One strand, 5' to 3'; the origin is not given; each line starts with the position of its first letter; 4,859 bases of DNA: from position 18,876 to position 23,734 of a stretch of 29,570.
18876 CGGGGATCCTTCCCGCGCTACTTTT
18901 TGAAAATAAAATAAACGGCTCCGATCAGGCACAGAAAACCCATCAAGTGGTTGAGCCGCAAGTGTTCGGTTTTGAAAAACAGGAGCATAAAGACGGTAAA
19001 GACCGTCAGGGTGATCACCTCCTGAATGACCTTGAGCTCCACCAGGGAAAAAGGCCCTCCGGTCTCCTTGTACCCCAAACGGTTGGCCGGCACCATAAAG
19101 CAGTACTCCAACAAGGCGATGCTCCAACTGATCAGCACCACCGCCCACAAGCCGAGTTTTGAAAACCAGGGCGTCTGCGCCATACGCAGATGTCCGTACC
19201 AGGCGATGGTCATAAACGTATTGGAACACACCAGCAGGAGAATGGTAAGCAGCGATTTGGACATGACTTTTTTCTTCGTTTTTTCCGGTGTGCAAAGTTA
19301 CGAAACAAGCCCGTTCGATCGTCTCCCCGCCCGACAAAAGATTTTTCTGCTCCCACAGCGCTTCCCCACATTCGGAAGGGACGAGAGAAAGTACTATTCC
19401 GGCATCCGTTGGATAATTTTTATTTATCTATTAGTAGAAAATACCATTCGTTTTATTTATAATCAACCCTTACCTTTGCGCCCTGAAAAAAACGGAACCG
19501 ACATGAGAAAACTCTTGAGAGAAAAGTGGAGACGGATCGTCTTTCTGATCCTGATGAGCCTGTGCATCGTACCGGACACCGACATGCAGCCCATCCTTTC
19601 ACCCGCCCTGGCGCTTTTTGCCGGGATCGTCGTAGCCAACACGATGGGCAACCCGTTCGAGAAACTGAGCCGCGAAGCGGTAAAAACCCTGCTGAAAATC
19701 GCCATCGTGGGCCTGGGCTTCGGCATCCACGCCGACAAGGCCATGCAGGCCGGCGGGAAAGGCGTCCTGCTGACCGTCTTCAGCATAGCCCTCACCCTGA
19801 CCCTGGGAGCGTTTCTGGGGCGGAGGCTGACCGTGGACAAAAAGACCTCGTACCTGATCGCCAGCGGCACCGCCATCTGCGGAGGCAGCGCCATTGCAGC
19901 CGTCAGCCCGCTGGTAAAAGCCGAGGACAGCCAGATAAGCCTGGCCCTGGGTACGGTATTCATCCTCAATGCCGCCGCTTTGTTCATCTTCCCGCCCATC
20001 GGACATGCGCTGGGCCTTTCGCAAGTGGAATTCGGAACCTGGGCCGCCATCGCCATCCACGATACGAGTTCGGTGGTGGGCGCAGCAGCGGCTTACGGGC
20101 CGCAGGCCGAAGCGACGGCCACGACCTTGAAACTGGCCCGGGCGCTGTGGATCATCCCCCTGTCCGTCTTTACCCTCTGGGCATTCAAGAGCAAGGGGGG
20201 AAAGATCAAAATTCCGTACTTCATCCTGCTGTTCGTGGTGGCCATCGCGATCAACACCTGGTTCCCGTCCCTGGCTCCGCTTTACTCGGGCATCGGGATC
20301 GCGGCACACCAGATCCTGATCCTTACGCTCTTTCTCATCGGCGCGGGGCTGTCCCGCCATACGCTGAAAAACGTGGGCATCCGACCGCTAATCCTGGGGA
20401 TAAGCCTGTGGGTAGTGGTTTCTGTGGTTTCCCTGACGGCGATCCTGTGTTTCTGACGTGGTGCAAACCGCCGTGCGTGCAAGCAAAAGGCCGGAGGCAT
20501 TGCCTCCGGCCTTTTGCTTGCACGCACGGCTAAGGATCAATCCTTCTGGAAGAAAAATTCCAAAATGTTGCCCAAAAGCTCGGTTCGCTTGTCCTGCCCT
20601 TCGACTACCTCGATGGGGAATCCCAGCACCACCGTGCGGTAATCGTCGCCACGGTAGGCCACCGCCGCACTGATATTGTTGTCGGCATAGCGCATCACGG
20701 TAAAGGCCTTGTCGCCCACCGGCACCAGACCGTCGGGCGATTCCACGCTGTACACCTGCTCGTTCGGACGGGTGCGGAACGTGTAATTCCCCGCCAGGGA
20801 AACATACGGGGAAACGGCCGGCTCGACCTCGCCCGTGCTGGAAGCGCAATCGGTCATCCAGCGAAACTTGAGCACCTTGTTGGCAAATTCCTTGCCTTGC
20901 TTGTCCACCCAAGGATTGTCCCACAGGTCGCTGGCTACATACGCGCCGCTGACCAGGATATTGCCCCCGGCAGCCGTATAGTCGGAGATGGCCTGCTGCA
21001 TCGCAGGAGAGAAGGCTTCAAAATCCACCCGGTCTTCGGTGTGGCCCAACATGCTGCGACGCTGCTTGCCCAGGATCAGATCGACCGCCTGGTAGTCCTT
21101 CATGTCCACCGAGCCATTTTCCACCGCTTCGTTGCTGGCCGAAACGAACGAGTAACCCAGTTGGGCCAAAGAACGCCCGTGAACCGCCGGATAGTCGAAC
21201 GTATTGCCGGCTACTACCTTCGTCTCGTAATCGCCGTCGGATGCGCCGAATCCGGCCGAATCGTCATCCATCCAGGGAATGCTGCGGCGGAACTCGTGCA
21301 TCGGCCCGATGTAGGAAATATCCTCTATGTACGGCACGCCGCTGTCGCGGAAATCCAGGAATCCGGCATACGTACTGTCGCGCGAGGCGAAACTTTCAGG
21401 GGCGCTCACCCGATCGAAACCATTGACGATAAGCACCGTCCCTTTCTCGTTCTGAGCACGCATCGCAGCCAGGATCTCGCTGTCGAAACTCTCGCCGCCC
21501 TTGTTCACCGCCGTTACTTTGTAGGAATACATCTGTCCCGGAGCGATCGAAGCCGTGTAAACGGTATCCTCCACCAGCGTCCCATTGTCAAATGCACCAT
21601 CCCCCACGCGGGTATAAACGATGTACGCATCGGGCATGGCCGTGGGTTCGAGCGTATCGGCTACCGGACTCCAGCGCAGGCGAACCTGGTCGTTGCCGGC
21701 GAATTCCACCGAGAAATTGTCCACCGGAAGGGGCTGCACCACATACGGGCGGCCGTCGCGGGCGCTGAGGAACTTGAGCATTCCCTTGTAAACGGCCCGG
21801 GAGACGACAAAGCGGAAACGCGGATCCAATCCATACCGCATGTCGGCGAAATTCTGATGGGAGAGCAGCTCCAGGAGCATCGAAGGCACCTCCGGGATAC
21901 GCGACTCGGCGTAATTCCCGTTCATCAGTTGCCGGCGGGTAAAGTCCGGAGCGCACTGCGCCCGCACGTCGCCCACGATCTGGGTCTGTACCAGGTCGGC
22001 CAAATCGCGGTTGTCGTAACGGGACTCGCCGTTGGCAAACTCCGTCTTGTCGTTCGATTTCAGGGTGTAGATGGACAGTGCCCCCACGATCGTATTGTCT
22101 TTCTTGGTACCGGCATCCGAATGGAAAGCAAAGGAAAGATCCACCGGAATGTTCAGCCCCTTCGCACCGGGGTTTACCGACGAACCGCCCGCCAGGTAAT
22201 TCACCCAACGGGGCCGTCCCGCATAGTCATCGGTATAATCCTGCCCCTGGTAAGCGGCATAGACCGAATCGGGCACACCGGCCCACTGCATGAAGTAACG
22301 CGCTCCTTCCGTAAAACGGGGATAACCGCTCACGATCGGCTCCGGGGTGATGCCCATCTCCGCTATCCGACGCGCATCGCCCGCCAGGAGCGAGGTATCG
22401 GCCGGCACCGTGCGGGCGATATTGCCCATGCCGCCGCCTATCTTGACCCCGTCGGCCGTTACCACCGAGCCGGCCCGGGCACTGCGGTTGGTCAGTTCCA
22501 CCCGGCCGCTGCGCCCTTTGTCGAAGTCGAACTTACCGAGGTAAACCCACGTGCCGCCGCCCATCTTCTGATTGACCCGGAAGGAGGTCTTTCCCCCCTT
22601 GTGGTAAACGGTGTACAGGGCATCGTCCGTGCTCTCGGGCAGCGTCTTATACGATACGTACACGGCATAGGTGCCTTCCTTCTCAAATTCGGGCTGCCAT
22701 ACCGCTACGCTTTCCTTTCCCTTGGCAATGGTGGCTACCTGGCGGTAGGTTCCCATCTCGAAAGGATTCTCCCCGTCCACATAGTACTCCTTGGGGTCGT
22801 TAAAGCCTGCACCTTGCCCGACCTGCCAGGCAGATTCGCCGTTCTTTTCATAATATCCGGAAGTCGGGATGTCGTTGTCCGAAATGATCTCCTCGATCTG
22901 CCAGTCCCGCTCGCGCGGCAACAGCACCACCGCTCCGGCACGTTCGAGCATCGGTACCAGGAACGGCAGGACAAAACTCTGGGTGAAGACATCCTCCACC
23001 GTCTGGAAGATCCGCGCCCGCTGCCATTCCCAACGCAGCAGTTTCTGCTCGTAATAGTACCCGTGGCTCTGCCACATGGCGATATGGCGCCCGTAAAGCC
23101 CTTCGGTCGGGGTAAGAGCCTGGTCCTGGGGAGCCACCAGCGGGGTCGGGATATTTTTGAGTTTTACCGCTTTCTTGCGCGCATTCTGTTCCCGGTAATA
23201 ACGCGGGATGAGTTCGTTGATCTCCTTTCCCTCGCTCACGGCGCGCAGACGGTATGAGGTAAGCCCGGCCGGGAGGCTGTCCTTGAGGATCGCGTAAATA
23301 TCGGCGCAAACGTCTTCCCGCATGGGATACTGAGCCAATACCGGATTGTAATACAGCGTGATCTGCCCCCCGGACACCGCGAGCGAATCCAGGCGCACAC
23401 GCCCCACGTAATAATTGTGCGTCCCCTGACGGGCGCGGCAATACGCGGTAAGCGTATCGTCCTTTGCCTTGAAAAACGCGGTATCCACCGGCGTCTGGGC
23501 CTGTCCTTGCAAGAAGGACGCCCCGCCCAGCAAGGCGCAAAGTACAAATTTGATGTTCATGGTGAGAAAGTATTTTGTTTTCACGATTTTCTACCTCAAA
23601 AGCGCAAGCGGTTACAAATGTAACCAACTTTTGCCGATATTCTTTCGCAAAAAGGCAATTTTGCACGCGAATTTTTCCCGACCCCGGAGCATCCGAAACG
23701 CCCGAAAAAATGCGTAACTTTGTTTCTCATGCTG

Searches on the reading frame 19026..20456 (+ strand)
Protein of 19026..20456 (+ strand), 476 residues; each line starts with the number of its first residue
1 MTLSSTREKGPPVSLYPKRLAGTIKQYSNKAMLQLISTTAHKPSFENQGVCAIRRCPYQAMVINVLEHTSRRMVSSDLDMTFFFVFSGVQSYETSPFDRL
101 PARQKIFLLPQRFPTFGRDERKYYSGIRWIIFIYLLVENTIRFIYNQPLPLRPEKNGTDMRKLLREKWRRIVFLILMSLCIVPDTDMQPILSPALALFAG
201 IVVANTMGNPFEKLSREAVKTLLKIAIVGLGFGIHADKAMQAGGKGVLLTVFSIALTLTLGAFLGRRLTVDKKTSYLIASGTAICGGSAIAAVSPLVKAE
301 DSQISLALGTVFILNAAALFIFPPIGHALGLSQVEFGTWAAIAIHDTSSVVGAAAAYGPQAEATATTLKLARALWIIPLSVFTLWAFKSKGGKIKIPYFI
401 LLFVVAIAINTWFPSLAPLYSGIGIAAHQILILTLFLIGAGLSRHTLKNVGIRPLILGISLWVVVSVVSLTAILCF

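Call 14: search_protein_families(library=pfam, proteins=[window:19026-20456:+], max_evalue=0.001)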
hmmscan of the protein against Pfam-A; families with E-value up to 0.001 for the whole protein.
window:19026-20456:+ (476 aa): 2 families
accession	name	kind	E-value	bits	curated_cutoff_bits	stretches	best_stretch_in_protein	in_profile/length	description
PF03601.19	Cons_hypoth698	-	7.3e-55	186.5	24.5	1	185-457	21-303/304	Conserved hypothetical protein 698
PF03812.18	KdgT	-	6.2e-06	26.3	25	1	174-299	148-267/305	2-keto-3-deoxygluconate permease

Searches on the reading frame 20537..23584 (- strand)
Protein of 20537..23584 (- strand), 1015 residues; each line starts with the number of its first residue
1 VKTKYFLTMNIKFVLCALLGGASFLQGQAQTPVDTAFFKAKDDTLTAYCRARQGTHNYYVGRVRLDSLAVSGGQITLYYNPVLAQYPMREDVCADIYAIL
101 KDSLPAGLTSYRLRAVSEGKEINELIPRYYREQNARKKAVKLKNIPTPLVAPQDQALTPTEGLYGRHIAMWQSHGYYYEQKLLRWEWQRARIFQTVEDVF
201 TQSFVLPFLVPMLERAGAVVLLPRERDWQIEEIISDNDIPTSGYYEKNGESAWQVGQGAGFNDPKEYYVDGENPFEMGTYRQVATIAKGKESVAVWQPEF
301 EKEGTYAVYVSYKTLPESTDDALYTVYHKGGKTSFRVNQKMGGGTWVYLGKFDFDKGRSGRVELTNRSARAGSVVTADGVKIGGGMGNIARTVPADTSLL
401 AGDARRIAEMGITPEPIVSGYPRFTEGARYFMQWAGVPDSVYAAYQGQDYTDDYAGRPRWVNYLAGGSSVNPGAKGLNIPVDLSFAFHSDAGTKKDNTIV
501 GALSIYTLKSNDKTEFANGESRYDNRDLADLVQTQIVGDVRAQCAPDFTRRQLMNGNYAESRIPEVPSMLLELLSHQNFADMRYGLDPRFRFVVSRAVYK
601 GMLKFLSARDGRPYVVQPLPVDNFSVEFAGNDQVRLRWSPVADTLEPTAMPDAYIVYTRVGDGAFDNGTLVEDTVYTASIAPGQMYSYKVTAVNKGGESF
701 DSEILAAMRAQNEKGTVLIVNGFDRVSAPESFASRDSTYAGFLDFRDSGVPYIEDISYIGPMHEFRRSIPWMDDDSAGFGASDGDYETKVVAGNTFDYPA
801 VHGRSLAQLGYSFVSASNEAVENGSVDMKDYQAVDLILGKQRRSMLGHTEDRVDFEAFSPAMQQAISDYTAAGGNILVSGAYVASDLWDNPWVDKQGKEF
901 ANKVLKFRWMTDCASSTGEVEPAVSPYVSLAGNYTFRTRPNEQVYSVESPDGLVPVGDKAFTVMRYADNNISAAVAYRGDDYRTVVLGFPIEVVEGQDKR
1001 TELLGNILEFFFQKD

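Call 14: search_protein_families(library=pfam, proteins=[window:20537-23584:-], max_evalue=0.001)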
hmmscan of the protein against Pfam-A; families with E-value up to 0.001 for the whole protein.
window:20537-23584:- (1015 aa): 2 families
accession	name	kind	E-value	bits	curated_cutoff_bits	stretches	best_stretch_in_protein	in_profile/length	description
PF25275.1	Golvesin_C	-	2.5e-26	92.7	31.6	1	279-382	30-130/132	Golvesin C-terminal domain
PF00041.27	fn3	-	3.9e-05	24.2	25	1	620-704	2-80/84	Fibronectin type III domain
